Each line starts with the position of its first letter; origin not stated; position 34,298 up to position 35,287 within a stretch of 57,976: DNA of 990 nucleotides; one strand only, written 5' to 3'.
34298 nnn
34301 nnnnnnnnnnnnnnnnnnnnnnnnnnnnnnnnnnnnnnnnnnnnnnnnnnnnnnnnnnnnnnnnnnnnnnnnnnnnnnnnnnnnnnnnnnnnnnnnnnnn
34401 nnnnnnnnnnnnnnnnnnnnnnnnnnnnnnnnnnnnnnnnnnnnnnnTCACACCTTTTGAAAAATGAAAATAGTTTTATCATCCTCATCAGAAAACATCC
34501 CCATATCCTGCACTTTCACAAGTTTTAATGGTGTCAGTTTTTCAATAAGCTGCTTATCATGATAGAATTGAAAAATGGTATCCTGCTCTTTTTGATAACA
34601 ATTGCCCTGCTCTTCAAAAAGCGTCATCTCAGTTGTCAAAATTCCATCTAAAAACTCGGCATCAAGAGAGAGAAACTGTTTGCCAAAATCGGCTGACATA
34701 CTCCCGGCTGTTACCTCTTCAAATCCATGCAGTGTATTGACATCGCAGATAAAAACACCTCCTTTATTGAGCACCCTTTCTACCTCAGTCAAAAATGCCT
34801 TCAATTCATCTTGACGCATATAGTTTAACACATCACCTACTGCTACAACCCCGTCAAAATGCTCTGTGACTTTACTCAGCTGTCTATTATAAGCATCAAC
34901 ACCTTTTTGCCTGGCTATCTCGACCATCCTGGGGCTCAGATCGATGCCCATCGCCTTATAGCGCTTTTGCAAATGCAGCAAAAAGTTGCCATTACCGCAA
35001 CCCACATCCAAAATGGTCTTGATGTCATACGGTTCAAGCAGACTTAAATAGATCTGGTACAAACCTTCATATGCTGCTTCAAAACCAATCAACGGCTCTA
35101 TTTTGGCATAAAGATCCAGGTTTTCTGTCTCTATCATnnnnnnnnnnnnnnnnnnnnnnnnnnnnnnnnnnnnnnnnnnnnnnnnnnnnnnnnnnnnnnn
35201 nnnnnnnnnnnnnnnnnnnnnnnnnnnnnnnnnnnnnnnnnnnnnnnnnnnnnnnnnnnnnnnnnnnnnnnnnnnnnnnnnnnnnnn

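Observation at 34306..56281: Family of 97-nt intergenic hairpin repeats with compensatory stem substitutions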

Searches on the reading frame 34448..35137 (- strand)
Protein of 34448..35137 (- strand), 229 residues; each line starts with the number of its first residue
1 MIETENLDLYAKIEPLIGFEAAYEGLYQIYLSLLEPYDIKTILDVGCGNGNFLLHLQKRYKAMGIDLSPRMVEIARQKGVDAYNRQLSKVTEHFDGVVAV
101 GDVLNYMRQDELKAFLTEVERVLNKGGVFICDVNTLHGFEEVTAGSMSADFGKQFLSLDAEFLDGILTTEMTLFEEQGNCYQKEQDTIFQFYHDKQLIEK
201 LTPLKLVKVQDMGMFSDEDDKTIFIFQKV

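Call 12: search_protein_families(library=pfam, proteins=[window:34448-35137:-])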
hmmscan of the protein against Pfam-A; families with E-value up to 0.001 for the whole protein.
window:34448-35137:- (229 aa): 9 families
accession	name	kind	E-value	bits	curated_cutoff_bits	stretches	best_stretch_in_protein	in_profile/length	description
PF13649.12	Methyltransf_25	-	1.2e-17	64.9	27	1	42-127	1-97/97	Methyltransferase domain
PF08241.18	Methyltransf_11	-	1.3e-14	55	21.2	1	43-131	1-95/95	Methyltransferase domain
PF13847.12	Methyltransf_31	-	7.9e-12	45.5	27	1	40-136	5-115/145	Methyltransferase domain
PF08242.18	Methyltransf_12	-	9.8e-12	45.9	30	1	43-129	1-98/98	Methyltransferase domain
PF13489.12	Methyltransf_23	-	2.3e-10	40.9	27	1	40-134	24-119/164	Methyltransferase domain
PF02353.26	CMAS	-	7.8e-08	32.4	27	1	38-145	62-178/273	Mycolic acid cyclopropane synthetase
PF07021.18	MetW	-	2.5e-05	24.4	21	1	41-95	16-72/193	Methionine biosynthesis protein MetW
PF01728.25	FtsJ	-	0.00059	20.2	24.1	0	40-169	23-142/181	FtsJ-like methyltransferase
PF08003.17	Methyltransf_9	-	0.00072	19.1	23.8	0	34-138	111-224/315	Protein of unknown function (DUF1698)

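Call 16: find_encoding_contigs(protein=window:34448-35137:-, flank=5000, max_places=10)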
Protein window:34448-35137:- (229 aa): no gene with exactly this product is on record in the collection.

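Call 26: find_homologous_proteins(query=window:34448-35137:-, max_evalue=1e-20)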
Query window:34448-35137:- (229 aa): 273 proteins with E <= 1e-20 among 663 candidates; the best 120 are listed.
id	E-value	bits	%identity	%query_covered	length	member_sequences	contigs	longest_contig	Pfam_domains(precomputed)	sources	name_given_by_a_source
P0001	2.6e-147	506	100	100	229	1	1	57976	PF13847.13,PF13489.13,PF02353.27,PF13649.13,PF08241.19,PF08242.19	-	-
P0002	9.2e-118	410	81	100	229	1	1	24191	PF07021.19,PF13847.13,PF13489.13,PF02353.27,PF13649.13,PF08241.19,PF08242.19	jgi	-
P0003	3.9e-117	408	81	100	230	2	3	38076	PF07021.19,PF13847.13,PF13489.13,PF02353.27,PF13649.13,PF08241.19,PF08242.19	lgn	-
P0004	4.2e-116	404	80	100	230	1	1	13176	PF13847.13,PF13489.13,PF02353.27,PF13649.13,PF08241.19,PF08242.19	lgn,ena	-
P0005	8.8e-116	403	80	100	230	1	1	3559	PF07021.19,PF13847.13,PF13489.13,PF02353.27,PF13649.13,PF08241.19,PF08242.19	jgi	-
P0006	1.1e-115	403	77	100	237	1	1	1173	PF07021.19,PF13847.13,PF13489.13,PF02353.27,PF13649.13,PF08241.19,PF08242.19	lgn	-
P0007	2.0e-115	402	80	100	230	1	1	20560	PF07021.19,PF13847.13,PF13489.13,PF02353.27,PF13649.13,PF08241.19,PF08242.19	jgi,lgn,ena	-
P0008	3.6e-115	401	80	100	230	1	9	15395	PF07021.19,PF13847.13,PF13489.13,PF02353.27,PF13649.13,PF08241.19,PF08242.19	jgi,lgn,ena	-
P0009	7.9e-115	400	79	100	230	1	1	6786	PF07021.19,PF13847.13,PF13489.13,PF02353.27,PF13649.13,PF08241.19,PF08242.19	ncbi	-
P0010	2.0e-114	399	78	100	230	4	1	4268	PF07021.19,PF13847.13,PF13489.13,PF02353.27,PF13649.13,PF08241.19,PF08242.19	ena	-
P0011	1.1e-113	396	79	100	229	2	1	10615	PF07021.19,PF13847.13,PF13489.13,PF02353.27,PF13649.13,PF08241.19,PF08242.19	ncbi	-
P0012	3.5e-113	395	77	100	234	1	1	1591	PF07021.19,PF13847.13,PF13489.13,PF02353.27,PF13649.13,PF08241.19,PF08242.19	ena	-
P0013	2.3e-112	392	76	100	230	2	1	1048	PF13847.13,PF13489.13,PF02353.27,PF13649.13,PF08241.19,PF08242.19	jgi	-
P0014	1.6e-111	389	77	100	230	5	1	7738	PF07021.19,PF13847.13,PF13489.13,PF02353.27,PF13649.13,PF05148.22,PF01209.25,PF08241.19,PF08242.19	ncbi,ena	-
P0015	1.3e-110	386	77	100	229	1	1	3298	PF13847.13,PF13489.13,PF02353.27,PF13649.13,PF08241.19,PF08242.19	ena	-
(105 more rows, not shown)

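Call 27: find_encoding_contigs(protein=P0003, flank=10000, max_places=4)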
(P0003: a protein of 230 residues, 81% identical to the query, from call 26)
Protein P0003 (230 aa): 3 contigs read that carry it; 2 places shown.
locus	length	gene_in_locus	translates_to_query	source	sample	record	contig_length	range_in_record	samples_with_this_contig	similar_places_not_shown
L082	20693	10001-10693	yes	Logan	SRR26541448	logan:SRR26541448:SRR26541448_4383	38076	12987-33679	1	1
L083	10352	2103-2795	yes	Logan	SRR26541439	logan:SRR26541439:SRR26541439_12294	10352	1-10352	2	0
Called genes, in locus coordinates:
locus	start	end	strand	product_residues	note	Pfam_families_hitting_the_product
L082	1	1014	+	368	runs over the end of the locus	-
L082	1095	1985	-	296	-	PF04228:Zn_peptidase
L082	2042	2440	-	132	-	-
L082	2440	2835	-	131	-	PF00571:CBS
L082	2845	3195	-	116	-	-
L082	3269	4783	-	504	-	PF07556:DUF1538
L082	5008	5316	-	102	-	PF09827:CRISPR_Cas2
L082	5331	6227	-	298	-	PF01867:Cas_Cas1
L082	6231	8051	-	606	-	PF13395:HNH_4, PF18541:RuvC_III, PF22702:Cas9_RuvC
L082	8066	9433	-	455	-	PF18470:Cas9_a (weak)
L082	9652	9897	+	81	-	-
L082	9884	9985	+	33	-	-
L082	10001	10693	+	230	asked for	PF02353:CMAS, PF13489:Methyltransf_23, PF07021:MetW (weak), PF08241:Methyltransf_11, PF08242:Methyltransf_12, PF13649:Methyltransf_25, PF13847:Methyltransf_31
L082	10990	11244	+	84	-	-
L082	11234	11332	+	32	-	-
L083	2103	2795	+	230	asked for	PF02353:CMAS, PF13489:Methyltransf_23, PF07021:MetW (weak), PF08241:Methyltransf_11, PF08242:Methyltransf_12, PF13649:Methyltransf_25, PF13847:Methyltransf_31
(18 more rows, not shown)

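Call 28: find_encoding_contigs(protein=P0002, flank=10000, max_places=3)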
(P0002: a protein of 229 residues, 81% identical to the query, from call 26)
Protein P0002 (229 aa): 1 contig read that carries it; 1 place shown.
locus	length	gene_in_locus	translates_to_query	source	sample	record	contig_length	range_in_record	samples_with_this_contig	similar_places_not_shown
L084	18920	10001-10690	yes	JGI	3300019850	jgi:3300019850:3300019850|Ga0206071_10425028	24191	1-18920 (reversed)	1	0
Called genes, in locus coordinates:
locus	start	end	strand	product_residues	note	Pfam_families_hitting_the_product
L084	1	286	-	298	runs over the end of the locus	PF04228:Zn_peptidase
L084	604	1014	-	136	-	-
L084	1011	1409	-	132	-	PF00571:CBS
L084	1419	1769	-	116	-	-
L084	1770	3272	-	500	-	PF07556:DUF1538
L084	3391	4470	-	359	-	PF12679:ABC2_membrane_2, PF12698:ABC2_membrane_3, PF01061:ABC2_membrane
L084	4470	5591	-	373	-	PF12679:ABC2_membrane_2, PF12698:ABC2_membrane_3, PF01061:ABC2_membrane, PF12730:ABC2_membrane_4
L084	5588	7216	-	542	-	PF00005:ABC_tran, PF13304:AAA_21 (faint), PF00005:ABC_tran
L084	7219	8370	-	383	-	PF25973:BSH_CzcB, PF25984:BSH_YknX (weak)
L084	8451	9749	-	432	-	PF02321:OEP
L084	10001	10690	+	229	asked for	PF02353:CMAS, PF13489:Methyltransf_23, PF07021:MetW (weak), PF08241:Methyltransf_11, PF08242:Methyltransf_12, PF13649:Methyltransf_25, PF13847:Methyltransf_31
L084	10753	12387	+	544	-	PF06418:CTP_synth_N, PF00117:GATase, PF07722:Peptidase_C26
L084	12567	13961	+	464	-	PF01368:DHH, PF02272:DHHA1, PF17768:RecJ_OB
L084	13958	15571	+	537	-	PF17200:sCache_2, PF08269:dCache_2, PF17201:Cache_3-Cache_2, PF02518:HATPase_c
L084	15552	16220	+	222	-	PF00072:Response_reg, PF00486:Trans_reg_C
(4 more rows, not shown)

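Call 78: find_encoding_contigs(protein=P0008, flank=10000, max_places=10)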
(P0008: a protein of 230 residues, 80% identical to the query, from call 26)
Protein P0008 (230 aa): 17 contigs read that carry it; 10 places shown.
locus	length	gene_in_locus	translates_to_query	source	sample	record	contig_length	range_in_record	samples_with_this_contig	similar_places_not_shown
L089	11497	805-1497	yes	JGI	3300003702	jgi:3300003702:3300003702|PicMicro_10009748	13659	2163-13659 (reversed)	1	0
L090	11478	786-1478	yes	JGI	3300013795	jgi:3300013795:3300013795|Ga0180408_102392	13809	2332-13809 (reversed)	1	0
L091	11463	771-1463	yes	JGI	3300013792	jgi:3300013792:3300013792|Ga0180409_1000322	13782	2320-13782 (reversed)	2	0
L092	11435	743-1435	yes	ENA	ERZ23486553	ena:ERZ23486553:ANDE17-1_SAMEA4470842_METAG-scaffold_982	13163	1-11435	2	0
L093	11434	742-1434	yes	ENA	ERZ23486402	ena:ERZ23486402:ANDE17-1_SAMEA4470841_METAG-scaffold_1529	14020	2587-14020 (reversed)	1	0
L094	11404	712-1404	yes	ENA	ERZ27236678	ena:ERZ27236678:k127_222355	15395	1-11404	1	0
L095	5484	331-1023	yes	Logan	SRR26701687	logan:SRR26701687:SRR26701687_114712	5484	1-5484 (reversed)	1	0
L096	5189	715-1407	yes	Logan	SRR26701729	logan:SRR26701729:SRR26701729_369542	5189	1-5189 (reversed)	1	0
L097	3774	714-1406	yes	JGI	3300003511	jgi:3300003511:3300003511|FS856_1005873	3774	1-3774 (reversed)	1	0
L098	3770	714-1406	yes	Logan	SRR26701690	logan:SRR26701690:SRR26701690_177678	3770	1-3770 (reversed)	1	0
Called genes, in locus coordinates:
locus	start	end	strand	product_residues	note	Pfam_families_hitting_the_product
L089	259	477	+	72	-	-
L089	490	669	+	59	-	-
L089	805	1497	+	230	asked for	PF02353:CMAS (weak), PF13489:Methyltransf_23, PF07021:MetW (faint), PF08241:Methyltransf_11, PF08242:Methyltransf_12, PF13649:Methyltransf_25, PF13847:Methyltransf_31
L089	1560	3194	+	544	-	PF06418:CTP_synth_N, PF00117:GATase, PF07722:Peptidase_C26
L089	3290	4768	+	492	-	PF01368:DHH, PF02272:DHHA1, PF17768:RecJ_OB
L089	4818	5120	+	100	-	PF04341:DUF485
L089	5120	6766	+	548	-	PF00474:SSF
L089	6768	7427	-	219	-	PF01135:PCMT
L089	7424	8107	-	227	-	PF00795:CN_hydrolase (weak)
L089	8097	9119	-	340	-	PF00268:Ribonuc_red_sm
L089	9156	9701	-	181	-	PF01351:RNase_HII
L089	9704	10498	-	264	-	PF00520:Ion_trans, PF08016:PKD_channel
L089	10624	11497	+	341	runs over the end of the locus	PF08309:LVIVD (faint)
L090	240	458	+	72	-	-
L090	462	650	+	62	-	-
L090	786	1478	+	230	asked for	PF02353:CMAS (weak), PF13489:Methyltransf_23, PF07021:MetW (faint), PF08241:Methyltransf_11, PF08242:Methyltransf_12, PF13649:Methyltransf_25, PF13847:Methyltransf_31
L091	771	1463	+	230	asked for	PF02353:CMAS (weak), PF13489:Methyltransf_23, PF07021:MetW (faint), PF08241:Methyltransf_11, PF08242:Methyltransf_12, PF13649:Methyltransf_25, PF13847:Methyltransf_31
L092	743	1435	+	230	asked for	PF02353:CMAS (weak), PF13489:Methyltransf_23, PF07021:MetW (faint), PF08241:Methyltransf_11, PF08242:Methyltransf_12, PF13649:Methyltransf_25, PF13847:Methyltransf_31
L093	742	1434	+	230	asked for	PF02353:CMAS (weak), PF13489:Methyltransf_23, PF07021:MetW (faint), PF08241:Methyltransf_11, PF08242:Methyltransf_12, PF13649:Methyltransf_25, PF13847:Methyltransf_31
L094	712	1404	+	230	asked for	PF02353:CMAS (weak), PF13489:Methyltransf_23, PF07021:MetW (faint), PF08241:Methyltransf_11, PF08242:Methyltransf_12, PF13649:Methyltransf_25, PF13847:Methyltransf_31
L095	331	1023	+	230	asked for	PF02353:CMAS (weak), PF13489:Methyltransf_23, PF07021:MetW (faint), PF08241:Methyltransf_11, PF08242:Methyltransf_12, PF13649:Methyltransf_25, PF13847:Methyltransf_31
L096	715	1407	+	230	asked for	PF02353:CMAS (weak), PF13489:Methyltransf_23, PF07021:MetW (faint), PF08241:Methyltransf_11, PF08242:Methyltransf_12, PF13649:Methyltransf_25, PF13847:Methyltransf_31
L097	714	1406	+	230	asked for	PF02353:CMAS (weak), PF13489:Methyltransf_23, PF07021:MetW (faint), PF08241:Methyltransf_11, PF08242:Methyltransf_12, PF13649:Methyltransf_25, PF13847:Methyltransf_31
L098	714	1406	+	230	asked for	PF02353:CMAS (weak), PF13489:Methyltransf_23, PF07021:MetW (faint), PF08241:Methyltransf_11, PF08242:Methyltransf_12, PF13649:Methyltransf_25, PF13847:Methyltransf_31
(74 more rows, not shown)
